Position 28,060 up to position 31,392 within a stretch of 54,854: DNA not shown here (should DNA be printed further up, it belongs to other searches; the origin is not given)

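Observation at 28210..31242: Single polypeptide fusing a HAS/NodC-type processive GT2 synthase to LysM and a mannuronan-C5-epimerase-type beta-helix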

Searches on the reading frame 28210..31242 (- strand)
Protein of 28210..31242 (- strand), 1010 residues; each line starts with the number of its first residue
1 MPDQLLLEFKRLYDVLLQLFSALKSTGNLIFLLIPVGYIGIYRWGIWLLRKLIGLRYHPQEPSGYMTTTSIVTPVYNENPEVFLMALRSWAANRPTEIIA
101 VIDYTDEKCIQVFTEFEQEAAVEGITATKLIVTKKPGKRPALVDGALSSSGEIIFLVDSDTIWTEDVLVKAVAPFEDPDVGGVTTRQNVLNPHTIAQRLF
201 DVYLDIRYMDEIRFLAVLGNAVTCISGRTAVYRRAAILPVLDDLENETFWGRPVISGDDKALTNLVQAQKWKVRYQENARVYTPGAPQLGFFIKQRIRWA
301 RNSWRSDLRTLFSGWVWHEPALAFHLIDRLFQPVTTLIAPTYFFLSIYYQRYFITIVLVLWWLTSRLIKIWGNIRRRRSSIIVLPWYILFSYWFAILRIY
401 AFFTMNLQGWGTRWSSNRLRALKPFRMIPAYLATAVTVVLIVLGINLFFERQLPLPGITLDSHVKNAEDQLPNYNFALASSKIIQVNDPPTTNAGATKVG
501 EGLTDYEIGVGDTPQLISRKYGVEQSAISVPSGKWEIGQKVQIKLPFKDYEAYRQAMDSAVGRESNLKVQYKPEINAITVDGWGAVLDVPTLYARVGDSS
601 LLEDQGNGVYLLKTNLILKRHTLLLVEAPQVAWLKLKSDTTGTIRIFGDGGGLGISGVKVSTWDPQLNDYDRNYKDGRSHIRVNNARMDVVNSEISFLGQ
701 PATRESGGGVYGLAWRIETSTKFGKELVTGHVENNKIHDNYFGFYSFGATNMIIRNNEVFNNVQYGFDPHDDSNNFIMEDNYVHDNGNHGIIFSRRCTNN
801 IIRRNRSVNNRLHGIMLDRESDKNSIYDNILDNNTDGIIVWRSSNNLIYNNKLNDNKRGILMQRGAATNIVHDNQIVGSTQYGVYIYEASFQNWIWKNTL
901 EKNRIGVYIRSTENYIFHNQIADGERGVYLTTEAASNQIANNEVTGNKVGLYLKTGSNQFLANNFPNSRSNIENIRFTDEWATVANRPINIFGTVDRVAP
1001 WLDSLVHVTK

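Call 3: search_protein_families(library=pfam, proteins=[window:28210-31242:-], max_evalue=0.1)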
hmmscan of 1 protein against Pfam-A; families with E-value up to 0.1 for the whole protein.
window:28210-31242:- (1010 aa): 6 families
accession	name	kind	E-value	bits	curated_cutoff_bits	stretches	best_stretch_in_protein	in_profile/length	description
PF05048.19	NosD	-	1.1e-31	110.3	23.6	3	820-960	45-185/212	Periplasmic copper-binding protein (NosD)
PF13229.12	Beta_helix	-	1.4e-28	100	25.9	3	794-899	51-157/158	Right handed beta helix region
PF13641.12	Glyco_tranf_2_3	-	9.1e-25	88.4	27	1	70-302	4-230/230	Glycosyltransferase like family 2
PF13632.12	Glyco_trans_2_3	-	7e-12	46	27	1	153-364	1-174/198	Glycosyl transferase family group 2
PF00535.33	Glycos_transf_2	-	1.3e-11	45.1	23.3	1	70-237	1-164/168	Glycosyl transferase family 2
PF13506.12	Glyco_transf_21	-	1.9e-07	31.2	21.7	1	142-301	22-174/174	Glycosyl transferase family 21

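Call 4: search_protein_families(library=ncbifam, proteins=[window:28210-31242:-], max_evalue=0.1)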
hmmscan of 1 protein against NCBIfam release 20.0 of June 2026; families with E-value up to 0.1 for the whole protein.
window:28210-31242:- (1010 aa): 10 families
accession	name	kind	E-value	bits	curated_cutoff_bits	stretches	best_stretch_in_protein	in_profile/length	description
NF038177.1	epimerase_AlgG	equivalog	6e-37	127.5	700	2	577-858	115-392/519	mannuronan 5-epimerase AlgG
TIGR04242.1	nodulat_NodC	equivalog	4.4e-29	101.6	550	1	62-309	43-290/395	chitooligosaccharide synthase NodC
TIGR03804.1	para_beta_helix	repeat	7.8e-20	70.3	19.45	3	814-857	1-43/44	parallel beta-helix repeat protein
TIGR03937.1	PgaC_IcaA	equivalog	6e-14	51.8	422.3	1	62-342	40-309/407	poly-beta-1,6-N-acetyl-D-glucosamine synthase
TIGR04247.1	NosD_copper_fam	subfamily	7.4e-14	51.1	300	2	731-912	87-271/377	nitrous oxide reductase family maturation protein NosD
TIGR03111.1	glyc2_xrt_Gpos1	hypoth_equivalog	6.2e-07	28.6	363.95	1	56-302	38-285/439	TIGR03111 family XrtG-associated glycosyltransferase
TIGR03472.1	HpnI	equivalog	2.6e-05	23.2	310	1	142-301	118-270/373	bacteriohopanetetrol glucosamine biosynthesis glycosyltransferase HpnI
TIGR03965.1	mycofact_glyco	equivalog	0.00036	19.5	280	1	64-192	72-194/467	mycofactocin biosynthesis glycosyltransferase MftF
TIGR03030.1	CelA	equivalog_domain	0.00092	17.3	699.1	1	148-301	226-375/714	UDP-forming cellulose synthase catalytic subunit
NF007986.1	PRK10714.1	equivalog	0.011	14.8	529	1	68-188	7-128/316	undecaprenyl-phosphate 4-deoxy-4-formamido-L-arabinose transferase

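Call 6: find_homologous_proteins(query=window:28210-31242:-, max_evalue=1e-10)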
Query window:28210-31242:- (1010 aa): 548 proteins with E <= 1e-10 among 8000 candidates; the best 120 are listed.
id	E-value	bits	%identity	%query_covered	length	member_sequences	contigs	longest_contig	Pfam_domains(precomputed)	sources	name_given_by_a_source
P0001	0.0e+0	2147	89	100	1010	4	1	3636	PF13632.13,PF13229.13,PF13506.14,PF13641.13,PF00535.33,PF05048.20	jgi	jgi:parallel beta-helix repeat protein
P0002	0.0e+0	1939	82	100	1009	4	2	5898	PF13632.13,PF13229.13,PF13506.14,PF13641.13,PF00535.33,PF05048.20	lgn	-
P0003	0.0e+0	1885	79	100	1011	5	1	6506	PF13632.13,PF13229.13,PF13506.14,PF13641.13,PF00535.33,PF05048.20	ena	-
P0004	0.0e+0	1438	62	97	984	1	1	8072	PF13632.13,PF13229.13,PF13506.14,PF13641.13,PF00535.33,PF05048.20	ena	-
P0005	0.0e+0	1433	62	98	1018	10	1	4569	PF13632.13,PF13229.13,PF13506.14,PF13641.13,PF00535.33,PF05048.20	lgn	-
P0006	0.0e+0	1431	62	97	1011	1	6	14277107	PF13632.13,PF13229.13,PF13506.14,PF13641.13,PF00535.33,PF05048.20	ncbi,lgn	ncbi:MAG: right-handed parallel beta-helix repeat-containing protein [Caldilineaceae bacterium]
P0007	0.0e+0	1420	61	97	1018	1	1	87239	PF13632.13,PF13229.13,PF13506.14,PF13641.13,PF00535.33,PF05048.20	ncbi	-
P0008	0.0e+0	1417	61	99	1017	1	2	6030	PF13632.13,PF13229.13,PF13506.14,PF13641.13,PF00535.33,PF05048.20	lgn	-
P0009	0.0e+0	1417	61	97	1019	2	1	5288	PF13632.13,PF13229.13,PF13506.14,PF13641.13,PF00535.33,PF05048.20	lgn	-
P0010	0.0e+0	1399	60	97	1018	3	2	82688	PF13632.13,PF13229.13,PF13506.14,PF13641.13,PF00535.33,PF05048.20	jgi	jgi:hyaluronan synthase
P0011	0.0e+0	1396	61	98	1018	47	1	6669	PF13632.13,PF13229.13,PF13506.14,PF13641.13,PF00535.33,PF05048.20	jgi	jgi:hyaluronan synthase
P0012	0.0e+0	1395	59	100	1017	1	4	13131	PF13632.13,PF13229.13,PF13506.14,PF13641.13,PF00535.33,PF05048.20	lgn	-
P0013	0.0e+0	1394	61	97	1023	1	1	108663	PF13632.13,PF13229.13,PF13506.14,PF13641.13,PF00535.33,PF05048.20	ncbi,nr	ncbi:MAG: glycosyltransferase [Caldilineaceae bacterium]|nr:glycosyltransferase [Caldilineaceae bact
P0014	0.0e+0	1390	61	97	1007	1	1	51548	PF13632.13,PF13229.13,PF13506.14,PF13641.13,PF00535.33,PF05048.20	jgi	-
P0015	0.0e+0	1390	60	97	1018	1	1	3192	PF13632.13,PF13229.13,PF13506.14,PF13641.13,PF00535.33,PF05048.20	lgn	-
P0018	0.0e+0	1382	60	97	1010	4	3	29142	PF13632.13,PF13229.13,PF13506.14,PF13641.13,PF00535.33,PF05048.20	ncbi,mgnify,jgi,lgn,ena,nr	ncbi:MAG TPA: NosD domain-containing protein [Caldilineaceae bacterium]|mgnify:CR=1 FL=1|nr:NosD dom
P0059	2.8e-252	858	42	93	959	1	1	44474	PF13632.13,PF13229.13,PF13506.14,PF13641.13,PF01476.27,PF00535.33,PF05048.20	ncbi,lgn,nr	ncbi:MAG: glycosyltransferase [bacterium]|nr:glycosyltransferase [bacterium]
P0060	4.0e-248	844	44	91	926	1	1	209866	PF13632.13,PF13229.13,PF13506.14,PF13641.13,PF00535.33,PF05048.20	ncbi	ncbi:MAG: glycosyltransferase [Candidatus Andersenbacteria bacterium]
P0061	2.7e-245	835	43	95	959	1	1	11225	PF13632.13,PF13229.13,PF13506.14,PF13641.13,PF01476.27,PF00535.33,PF05048.20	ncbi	-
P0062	5.2e-245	834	43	92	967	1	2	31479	PF13632.13,PF13229.13,PF13506.14,PF13641.13,PF01476.27,PF00535.33,PF05048.20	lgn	-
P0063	7.4e-245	833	42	93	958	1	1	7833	PF13632.13,PF13229.13,PF13506.14,PF13641.13,PF01476.27,PF00535.33,PF05048.20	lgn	-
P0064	8.3e-245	833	42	94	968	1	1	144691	PF13632.13,PF13229.13,PF13506.14,PF13641.13,PF01476.27,PF23473.2,PF00535.33,PF05048.20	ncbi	-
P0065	4.3e-244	831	43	91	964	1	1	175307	PF13632.13,PF13229.13,PF13506.14,PF13641.13,PF01476.27,PF00535.33,PF05048.20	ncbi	-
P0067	1.0e-243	830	43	92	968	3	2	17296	PF13632.13,PF13229.13,PF13506.14,PF13641.13,PF01476.27,PF00535.33,PF05048.20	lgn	-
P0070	3.1e-243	828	42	93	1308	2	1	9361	PF13632.13,PF13229.13,PF13506.14,PF13641.13,PF07602.18,PF01476.27,PF00535.33,PF05048.20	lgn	-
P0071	8.0e-243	827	42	92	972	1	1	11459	PF13632.13,PF13229.13,PF13506.14,PF13641.13,PF01476.27,PF00535.33,PF05048.20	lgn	-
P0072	9.9e-243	826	41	92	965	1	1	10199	PF13632.13,PF13229.13,PF13506.14,PF13641.13,PF01476.27,PF00535.33,PF05048.20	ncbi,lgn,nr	ncbi:MAG: right-handed parallel beta-helix repeat-containing protein [Candidatus Levybacteria bacter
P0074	3.3e-242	825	43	93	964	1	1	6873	PF13632.13,PF13229.13,PF13506.14,PF13641.13,PF01476.27,PF00535.33,PF05048.20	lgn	-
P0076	4.5e-242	824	42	94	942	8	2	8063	PF13632.13,PF13229.13,PF13506.14,PF13641.13,PF01476.27,PF00535.33,PF05048.20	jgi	-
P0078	2.3e-241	822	43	92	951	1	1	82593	PF13632.13,PF13229.13,PF13506.14,PF13641.13,PF01476.27,PF00535.33,PF05048.20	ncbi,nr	ncbi:right-handed parallel beta-helix repeat-containing protein [Candidatus Daviesbacteria bacterium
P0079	4.3e-241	821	43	92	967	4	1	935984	PF13632.13,PF13229.13,PF13506.14,PF13641.13,PF00535.33,PF05048.20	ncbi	-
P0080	5.0e-241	821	42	94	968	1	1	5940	PF13632.13,PF13229.13,PF13506.14,PF13641.13,PF01476.27,PF23473.2,PF00535.33,PF05048.20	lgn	-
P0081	6.0e-241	821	41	94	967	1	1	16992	PF13632.13,PF13229.13,PF13506.14,PF13641.13,PF01476.27,PF00535.33,PF05048.20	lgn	-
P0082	1.3e-240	819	43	93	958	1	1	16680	PF13632.13,PF13229.13,PF13506.14,PF13641.13,PF01476.27,PF00535.33,PF05048.20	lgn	-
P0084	2.2e-239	815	41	94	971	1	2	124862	PF13632.13,PF13229.13,PF13506.14,PF13641.13,PF01476.27,PF00535.33,PF05048.20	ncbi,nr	ncbi:right-handed parallel beta-helix repeat-containing protein [Candidatus Daviesbacteria bacterium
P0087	6.6e-239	814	41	92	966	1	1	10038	PF13632.13,PF13229.13,PF13506.14,PF13641.13,PF01476.27,PF00535.33,PF05048.20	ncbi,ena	-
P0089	4.6e-238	811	41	93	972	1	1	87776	PF13632.13,PF13229.13,PF13506.14,PF13641.13,PF01476.27,PF00535.33,PF05048.20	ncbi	-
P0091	9.0e-238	810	41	92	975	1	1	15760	PF13632.13,PF13229.13,PF13506.14,PF13641.13,PF01476.27,PF00535.33,PF05048.20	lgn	-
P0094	1.6e-237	809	41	95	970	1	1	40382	PF13632.13,PF13229.13,PF13506.14,PF13641.13,PF01476.27,PF00535.33,PF05048.20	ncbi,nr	ncbi:right-handed parallel beta-helix repeat-containing protein [Candidatus Daviesbacteria bacterium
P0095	2.9e-237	808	43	92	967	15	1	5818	PF13632.13,PF13229.13,PF13506.14,PF13641.13,PF01476.27,PF00535.33,PF05048.20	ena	-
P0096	4.9e-237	808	42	93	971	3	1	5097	PF13632.13,PF13229.13,PF13506.14,PF13641.13,PF01476.27,PF00535.33,PF05048.20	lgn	-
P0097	9.6e-237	807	42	92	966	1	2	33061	PF13632.13,PF13229.13,PF13506.14,PF13641.13,PF01476.27,PF00535.33,PF05048.20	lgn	-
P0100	2.8e-236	805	42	92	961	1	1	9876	PF13632.13,PF13229.13,PF13506.14,PF13641.13,PF01476.27,PF00535.33,PF05048.20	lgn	-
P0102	3.9e-236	805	43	91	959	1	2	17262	PF13632.13,PF13229.13,PF13506.14,PF13641.13,PF01476.27,PF00535.33,PF05048.20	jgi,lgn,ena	jgi:hyaluronan synthase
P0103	4.4e-236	804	41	93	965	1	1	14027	PF13632.13,PF13229.13,PF13506.14,PF13641.13,PF01476.27,PF23473.2,PF00535.33,PF05048.20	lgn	-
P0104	4.6e-236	804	41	94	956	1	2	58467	PF13632.13,PF13229.13,PF13506.14,PF13641.13,PF01476.27,PF00535.33,PF05048.20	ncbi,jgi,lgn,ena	-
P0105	6.2e-236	804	41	94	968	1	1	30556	PF13632.13,PF13229.13,PF13506.14,PF13641.13,PF01476.27,PF00535.33,PF05048.20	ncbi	-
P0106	1.3e-235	803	42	92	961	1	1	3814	PF13632.13,PF13229.13,PF13506.14,PF13641.13,PF01476.27,PF00535.33,PF05048.20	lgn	-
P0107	1.4e-235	803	41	94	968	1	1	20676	PF13632.13,PF13229.13,PF13506.14,PF13641.13,PF01476.27,PF00535.33,PF05048.20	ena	-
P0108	3.2e-235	802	40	93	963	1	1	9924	PF13632.13,PF13229.13,PF13506.14,PF13641.13,PF01476.27,PF00535.33,PF05048.20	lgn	-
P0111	1.1e-234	800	41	92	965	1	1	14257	PF13632.13,PF13229.13,PF13506.14,PF13641.13,PF01476.27,PF00535.33,PF05048.20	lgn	-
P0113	2.3e-234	799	42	90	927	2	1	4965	PF13632.13,PF13229.13,PF13506.14,PF13641.13,PF01476.27,PF00535.33,PF05048.20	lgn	-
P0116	3.3e-234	798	41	94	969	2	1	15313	PF13632.13,PF13229.13,PF13506.14,PF13641.13,PF01476.27,PF00535.33,PF05048.20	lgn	-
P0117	4.0e-234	798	42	91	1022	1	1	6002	PF13632.13,PF13229.13,PF13506.14,PF13641.13,PF01476.27,PF00535.33,PF05048.20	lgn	-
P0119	1.0e-233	797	43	92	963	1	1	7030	PF13632.13,PF13229.13,PF13506.14,PF13641.13,PF01476.27,PF00535.33,PF05048.20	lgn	-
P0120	1.4e-233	796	42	92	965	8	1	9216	PF13632.13,PF13229.13,PF13506.14,PF13641.13,PF01476.27,PF00535.33,PF05048.20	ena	-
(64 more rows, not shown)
